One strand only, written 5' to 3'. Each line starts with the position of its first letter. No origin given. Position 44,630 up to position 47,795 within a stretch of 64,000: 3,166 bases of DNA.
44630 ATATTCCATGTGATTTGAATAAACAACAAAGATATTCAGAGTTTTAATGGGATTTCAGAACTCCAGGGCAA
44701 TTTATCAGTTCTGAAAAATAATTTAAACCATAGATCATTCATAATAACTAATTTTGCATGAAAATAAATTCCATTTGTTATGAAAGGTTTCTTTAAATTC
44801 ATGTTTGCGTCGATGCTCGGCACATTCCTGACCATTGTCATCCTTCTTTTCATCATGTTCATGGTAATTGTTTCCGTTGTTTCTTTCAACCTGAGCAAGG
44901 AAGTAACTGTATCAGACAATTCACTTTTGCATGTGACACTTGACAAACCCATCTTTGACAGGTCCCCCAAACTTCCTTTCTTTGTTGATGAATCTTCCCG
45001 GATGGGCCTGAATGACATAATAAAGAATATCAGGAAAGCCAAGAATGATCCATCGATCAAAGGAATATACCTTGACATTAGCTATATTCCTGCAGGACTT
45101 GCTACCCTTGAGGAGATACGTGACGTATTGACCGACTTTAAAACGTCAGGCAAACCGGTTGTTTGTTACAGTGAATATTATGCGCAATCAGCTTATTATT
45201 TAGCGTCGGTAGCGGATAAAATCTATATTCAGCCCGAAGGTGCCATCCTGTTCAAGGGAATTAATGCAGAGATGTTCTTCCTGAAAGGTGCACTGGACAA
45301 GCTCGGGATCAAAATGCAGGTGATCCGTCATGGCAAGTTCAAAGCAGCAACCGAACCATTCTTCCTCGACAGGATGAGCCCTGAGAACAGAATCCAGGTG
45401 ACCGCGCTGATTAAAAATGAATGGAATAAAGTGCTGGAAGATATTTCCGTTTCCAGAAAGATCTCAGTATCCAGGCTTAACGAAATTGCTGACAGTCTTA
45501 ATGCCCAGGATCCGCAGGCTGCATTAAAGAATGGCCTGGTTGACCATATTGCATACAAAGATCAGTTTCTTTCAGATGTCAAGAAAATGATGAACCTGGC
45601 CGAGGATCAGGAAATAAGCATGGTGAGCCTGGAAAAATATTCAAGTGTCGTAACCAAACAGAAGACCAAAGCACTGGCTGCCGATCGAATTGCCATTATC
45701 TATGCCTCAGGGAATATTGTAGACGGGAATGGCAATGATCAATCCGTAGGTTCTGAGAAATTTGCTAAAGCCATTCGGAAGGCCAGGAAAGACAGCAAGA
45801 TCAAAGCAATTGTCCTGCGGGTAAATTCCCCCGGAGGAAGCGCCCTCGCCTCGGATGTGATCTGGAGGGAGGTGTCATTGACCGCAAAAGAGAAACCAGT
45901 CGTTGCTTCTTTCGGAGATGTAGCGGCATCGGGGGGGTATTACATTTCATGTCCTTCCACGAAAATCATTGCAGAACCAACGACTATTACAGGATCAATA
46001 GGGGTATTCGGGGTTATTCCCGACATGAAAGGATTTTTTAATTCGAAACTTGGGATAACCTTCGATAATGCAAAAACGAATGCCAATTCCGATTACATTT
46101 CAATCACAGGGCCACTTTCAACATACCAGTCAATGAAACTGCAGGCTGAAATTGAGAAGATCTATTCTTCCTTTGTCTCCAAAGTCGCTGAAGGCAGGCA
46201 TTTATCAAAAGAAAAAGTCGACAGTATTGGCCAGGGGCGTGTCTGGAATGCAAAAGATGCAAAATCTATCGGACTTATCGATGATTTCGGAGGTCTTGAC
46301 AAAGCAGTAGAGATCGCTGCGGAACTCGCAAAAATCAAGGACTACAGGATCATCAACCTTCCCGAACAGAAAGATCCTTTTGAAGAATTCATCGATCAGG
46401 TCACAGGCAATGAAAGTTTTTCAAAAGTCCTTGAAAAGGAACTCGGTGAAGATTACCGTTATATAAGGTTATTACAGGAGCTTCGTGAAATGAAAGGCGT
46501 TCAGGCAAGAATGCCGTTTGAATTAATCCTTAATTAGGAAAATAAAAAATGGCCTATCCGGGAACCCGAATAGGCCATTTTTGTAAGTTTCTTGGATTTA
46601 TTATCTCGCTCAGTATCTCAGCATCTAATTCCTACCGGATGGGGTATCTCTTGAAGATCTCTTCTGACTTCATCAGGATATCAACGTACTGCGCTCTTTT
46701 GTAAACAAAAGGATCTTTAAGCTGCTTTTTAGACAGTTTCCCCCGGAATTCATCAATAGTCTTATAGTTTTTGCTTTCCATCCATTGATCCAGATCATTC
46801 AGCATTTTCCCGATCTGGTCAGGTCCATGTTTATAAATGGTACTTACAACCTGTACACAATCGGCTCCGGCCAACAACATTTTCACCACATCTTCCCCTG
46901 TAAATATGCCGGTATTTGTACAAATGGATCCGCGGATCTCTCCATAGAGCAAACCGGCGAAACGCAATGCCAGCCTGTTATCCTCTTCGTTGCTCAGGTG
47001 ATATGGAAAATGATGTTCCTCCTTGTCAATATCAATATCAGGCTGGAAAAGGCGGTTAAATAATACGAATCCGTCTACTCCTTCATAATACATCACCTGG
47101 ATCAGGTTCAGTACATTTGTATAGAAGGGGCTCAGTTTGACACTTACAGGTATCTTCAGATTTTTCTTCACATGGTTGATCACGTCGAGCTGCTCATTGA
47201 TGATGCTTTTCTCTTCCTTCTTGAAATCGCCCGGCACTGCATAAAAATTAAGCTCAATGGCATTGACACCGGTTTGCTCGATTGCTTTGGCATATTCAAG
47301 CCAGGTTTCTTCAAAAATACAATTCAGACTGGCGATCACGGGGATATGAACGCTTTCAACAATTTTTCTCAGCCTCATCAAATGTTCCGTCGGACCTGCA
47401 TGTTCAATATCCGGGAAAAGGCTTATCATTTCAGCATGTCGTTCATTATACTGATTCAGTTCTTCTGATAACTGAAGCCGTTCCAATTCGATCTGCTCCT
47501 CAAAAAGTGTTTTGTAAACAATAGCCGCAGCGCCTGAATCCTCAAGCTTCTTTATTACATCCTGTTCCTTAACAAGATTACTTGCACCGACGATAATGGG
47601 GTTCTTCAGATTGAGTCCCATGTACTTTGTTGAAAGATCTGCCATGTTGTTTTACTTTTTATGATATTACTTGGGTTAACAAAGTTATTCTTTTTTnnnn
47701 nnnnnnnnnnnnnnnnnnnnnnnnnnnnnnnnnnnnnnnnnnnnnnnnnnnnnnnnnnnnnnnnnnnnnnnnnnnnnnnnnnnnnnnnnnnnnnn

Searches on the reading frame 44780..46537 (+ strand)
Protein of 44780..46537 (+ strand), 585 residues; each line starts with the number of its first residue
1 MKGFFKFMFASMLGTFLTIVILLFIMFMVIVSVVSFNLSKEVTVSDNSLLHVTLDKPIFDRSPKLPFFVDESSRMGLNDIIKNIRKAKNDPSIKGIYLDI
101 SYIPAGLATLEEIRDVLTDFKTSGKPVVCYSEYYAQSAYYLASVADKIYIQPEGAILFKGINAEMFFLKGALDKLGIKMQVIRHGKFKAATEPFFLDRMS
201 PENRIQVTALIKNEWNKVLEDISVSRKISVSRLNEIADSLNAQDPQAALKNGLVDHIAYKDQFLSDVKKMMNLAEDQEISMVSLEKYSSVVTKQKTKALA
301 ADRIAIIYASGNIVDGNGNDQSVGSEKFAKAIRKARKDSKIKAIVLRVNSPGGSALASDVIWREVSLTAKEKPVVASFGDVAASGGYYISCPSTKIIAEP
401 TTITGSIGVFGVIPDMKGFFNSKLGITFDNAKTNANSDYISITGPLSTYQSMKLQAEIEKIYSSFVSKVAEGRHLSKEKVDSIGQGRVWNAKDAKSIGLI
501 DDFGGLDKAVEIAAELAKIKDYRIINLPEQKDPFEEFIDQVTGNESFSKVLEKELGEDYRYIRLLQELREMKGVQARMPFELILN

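Call 19: search_protein_families(library=ncbifam, proteins=[window:44780-46537:+], max_evalue=0.00001)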
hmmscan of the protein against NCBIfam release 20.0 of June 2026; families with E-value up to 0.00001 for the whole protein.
window:44780-46537:+ (585 aa): 4 families
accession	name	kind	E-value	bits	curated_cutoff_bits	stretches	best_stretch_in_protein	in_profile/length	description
TIGR00705.1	SppA_67K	equivalog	1.1e-139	466.5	311.45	1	13-544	7-553/590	signal peptide peptidase SppA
NF008195.0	PRK10949.1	equivalog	5.6e-111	371.7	746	1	3-543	10-566/618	signal peptide peptidase SppA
TIGR00706.1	SppA_dom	equivalog_domain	3.9e-78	261.8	155.45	2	304-518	2-208/208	signal peptide peptidase SppA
NF008745.0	PRK11778.1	equivalog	1.7e-24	86.6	259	1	342-519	131-306/345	protease SohB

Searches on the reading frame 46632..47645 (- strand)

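Call 84: search_protein_families(library=pfam, proteins=[window:46632-47645:-], max_evalue=0.001)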
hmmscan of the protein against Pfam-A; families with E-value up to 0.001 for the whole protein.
window:46632-47645:- (337 aa): 1 family
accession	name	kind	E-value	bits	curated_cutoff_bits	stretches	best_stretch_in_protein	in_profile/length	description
PF01180.27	DHO_dh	-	5e-16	59.2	27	1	4-289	2-291/291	Dihydroorotate dehydrogenase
